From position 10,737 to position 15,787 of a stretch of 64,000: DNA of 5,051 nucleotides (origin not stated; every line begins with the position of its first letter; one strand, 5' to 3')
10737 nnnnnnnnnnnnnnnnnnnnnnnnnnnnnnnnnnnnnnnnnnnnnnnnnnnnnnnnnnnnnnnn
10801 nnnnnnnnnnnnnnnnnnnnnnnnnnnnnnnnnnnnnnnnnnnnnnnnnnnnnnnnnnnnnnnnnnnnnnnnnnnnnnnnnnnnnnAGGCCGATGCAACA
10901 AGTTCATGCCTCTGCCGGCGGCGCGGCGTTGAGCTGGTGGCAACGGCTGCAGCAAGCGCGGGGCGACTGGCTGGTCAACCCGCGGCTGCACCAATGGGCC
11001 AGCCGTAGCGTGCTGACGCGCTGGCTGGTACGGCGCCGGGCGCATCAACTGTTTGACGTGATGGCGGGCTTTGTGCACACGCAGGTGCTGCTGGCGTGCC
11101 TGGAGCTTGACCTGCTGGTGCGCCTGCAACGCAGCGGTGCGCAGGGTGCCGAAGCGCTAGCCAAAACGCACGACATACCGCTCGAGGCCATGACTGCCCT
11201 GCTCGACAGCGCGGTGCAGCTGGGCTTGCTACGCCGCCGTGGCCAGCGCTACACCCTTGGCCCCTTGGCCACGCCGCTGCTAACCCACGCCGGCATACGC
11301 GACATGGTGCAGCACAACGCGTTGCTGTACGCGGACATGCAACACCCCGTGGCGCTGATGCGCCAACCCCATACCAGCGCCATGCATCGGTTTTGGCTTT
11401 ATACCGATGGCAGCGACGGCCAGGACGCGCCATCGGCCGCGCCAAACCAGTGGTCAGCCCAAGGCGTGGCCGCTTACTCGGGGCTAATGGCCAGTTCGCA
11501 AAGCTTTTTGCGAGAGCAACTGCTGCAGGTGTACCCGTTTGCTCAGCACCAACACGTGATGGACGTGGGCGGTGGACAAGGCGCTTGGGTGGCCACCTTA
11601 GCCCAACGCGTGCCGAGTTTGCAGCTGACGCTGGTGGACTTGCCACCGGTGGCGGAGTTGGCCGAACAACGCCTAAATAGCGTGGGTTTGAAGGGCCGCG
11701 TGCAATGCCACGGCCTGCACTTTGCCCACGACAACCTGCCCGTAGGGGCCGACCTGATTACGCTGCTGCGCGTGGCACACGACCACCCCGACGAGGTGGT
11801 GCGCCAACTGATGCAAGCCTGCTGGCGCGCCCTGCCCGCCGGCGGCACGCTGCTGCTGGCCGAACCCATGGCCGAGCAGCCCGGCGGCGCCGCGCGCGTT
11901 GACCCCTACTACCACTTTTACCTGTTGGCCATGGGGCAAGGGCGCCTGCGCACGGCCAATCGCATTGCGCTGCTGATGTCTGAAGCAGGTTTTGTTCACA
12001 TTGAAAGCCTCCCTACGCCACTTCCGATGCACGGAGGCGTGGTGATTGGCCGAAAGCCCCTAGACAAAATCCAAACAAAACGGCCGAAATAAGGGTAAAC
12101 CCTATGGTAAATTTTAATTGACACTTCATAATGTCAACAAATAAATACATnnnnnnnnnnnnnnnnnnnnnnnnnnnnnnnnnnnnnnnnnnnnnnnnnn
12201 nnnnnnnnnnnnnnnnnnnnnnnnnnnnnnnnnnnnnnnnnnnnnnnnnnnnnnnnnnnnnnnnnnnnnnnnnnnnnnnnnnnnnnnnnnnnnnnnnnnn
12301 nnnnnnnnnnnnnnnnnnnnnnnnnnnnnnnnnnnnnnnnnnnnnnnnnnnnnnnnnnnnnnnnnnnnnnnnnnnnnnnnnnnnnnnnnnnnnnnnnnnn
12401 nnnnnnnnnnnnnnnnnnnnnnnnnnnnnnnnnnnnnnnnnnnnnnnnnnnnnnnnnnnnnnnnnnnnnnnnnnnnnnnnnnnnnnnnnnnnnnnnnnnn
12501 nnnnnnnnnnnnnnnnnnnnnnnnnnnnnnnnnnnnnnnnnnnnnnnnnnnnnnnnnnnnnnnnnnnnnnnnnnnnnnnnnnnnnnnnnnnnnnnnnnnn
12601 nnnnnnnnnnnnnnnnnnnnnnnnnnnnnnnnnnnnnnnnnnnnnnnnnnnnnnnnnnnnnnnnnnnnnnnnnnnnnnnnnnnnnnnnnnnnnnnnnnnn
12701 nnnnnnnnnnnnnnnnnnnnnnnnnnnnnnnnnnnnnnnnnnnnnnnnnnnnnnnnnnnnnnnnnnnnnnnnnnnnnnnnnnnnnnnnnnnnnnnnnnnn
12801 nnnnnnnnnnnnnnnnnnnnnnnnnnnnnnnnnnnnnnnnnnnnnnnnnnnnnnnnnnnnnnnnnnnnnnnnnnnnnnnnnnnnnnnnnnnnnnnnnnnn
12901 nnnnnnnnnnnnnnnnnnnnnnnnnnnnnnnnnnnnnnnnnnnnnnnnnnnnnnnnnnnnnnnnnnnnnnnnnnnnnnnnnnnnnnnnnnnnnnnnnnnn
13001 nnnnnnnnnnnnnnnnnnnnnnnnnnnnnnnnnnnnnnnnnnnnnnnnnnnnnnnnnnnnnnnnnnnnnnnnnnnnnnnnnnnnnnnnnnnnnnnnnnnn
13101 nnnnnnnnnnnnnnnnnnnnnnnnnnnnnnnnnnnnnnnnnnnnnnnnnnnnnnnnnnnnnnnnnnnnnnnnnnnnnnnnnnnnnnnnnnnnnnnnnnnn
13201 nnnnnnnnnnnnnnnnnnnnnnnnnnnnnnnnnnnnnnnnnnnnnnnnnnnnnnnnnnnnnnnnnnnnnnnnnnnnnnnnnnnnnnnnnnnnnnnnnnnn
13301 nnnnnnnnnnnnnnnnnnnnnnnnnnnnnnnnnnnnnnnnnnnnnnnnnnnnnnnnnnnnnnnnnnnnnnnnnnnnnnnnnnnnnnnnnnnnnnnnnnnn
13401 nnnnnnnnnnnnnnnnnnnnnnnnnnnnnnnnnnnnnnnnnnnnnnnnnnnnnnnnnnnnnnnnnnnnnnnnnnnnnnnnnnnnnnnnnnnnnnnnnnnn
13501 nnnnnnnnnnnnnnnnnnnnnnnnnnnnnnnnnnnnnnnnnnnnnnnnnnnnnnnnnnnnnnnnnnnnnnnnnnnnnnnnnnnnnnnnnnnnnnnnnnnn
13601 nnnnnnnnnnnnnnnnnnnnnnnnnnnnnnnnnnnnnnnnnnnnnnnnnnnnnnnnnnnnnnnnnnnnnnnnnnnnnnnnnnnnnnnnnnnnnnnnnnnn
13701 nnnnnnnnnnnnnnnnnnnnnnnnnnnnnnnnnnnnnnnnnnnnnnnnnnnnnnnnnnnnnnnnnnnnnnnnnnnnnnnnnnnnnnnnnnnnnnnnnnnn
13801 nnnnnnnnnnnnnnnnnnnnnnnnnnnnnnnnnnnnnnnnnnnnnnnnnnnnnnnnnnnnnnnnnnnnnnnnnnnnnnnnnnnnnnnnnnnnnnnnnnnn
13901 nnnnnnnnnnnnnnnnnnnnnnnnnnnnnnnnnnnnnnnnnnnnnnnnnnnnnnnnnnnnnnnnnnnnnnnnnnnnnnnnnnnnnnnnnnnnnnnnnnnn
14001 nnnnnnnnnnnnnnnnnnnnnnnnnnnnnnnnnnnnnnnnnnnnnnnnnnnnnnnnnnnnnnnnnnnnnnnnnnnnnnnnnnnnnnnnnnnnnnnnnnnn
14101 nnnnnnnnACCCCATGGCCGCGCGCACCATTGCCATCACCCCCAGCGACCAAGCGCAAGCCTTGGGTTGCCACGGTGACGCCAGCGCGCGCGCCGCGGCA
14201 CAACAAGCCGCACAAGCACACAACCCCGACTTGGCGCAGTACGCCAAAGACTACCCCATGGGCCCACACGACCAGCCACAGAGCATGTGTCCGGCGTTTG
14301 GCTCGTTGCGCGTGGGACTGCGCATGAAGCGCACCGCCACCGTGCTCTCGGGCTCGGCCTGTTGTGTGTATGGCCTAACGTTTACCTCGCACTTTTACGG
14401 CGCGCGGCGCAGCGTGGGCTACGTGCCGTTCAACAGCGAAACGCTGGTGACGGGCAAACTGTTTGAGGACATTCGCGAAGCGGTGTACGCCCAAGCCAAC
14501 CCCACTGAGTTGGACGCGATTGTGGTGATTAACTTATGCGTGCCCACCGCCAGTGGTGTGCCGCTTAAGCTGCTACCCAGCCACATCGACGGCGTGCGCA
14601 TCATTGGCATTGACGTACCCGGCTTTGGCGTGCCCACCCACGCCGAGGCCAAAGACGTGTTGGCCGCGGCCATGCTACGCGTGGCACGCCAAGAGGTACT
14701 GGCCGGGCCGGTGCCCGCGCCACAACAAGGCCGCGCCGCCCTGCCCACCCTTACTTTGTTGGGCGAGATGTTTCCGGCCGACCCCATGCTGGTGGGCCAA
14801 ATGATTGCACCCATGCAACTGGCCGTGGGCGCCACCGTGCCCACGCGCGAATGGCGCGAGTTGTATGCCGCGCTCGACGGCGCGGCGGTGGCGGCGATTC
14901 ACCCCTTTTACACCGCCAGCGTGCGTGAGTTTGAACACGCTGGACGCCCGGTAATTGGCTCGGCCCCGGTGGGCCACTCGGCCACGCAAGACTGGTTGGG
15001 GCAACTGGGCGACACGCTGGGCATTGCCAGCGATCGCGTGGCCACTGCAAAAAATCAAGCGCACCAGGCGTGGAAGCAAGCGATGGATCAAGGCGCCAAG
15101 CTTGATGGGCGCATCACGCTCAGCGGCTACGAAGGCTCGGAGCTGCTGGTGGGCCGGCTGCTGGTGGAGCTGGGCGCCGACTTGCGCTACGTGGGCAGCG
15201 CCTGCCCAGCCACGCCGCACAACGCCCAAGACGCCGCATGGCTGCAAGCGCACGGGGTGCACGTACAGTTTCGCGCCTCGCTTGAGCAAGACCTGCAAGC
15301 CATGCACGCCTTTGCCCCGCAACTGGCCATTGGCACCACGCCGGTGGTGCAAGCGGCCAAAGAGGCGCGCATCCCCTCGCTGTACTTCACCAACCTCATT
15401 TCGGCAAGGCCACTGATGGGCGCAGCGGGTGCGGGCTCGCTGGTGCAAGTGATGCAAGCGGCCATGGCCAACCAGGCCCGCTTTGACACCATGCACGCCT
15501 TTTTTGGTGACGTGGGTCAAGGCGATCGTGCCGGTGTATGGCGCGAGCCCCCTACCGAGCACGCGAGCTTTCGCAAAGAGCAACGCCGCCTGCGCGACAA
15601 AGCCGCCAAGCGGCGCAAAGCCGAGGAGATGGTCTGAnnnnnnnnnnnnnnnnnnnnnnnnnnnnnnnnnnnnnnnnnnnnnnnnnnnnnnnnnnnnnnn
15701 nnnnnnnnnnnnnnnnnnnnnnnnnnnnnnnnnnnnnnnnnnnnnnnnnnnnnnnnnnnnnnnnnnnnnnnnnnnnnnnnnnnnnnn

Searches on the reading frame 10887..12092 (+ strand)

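Call 32: search_protein_families(library=ncbifam, proteins=[window:10887-12092:+], max_evalue=0.00001)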
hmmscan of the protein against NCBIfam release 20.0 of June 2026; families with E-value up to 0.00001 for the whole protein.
window:10887-12092:+ (401 aa): 2 families
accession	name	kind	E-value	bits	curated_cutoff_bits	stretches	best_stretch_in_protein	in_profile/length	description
TIGR02716.1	C20_methyl_CrtF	equivalog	1.4e-15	57.1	276.1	1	65-351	4-277/306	bacteriochlorophyllide d C-20 methyltransferase BchU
NF053543.1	FlxJ_fam_MTase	equivalog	1.1e-09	37.8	560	1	68-330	33-289/352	FlxJ family methyltransferase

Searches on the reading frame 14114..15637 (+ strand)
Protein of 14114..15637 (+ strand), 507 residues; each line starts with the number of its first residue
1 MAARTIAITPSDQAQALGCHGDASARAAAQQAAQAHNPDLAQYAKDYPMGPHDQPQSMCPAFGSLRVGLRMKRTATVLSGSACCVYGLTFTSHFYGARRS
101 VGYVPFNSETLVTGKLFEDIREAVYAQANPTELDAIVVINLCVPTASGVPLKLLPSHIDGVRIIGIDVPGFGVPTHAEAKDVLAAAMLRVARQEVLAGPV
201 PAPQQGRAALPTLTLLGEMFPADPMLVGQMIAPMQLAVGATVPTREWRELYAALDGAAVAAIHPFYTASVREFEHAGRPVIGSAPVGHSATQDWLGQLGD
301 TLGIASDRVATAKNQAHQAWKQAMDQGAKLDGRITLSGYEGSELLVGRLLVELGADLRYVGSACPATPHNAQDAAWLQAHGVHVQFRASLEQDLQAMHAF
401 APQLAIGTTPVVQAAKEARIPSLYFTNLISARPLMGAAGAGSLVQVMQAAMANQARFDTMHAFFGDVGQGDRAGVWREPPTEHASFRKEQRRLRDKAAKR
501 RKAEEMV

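Call 32: search_protein_families(library=ncbifam, proteins=[window:14114-15637:+], max_evalue=0.00001)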
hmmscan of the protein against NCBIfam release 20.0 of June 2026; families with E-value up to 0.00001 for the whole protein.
window:14114-15637:+ (507 aa): 3 families
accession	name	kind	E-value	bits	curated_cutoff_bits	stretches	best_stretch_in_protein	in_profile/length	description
TIGR02015.1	BchY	equivalog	6.4e-202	671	425.15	1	46-468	1-422/422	chlorophyllide a reductase subunit Y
NF002768.0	PRK02842.1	equivalog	4.3e-12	45.6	324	1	175-409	141-364/423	ferredoxin:protochlorophyllide reductase (ATP-dependent) subunit N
TIGR01279.1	DPOR_bchN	equivalog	9.6e-11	41.2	419.95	1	133-408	85-350/407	ferredoxin:protochlorophyllide reductase (ATP-dependent) subunit N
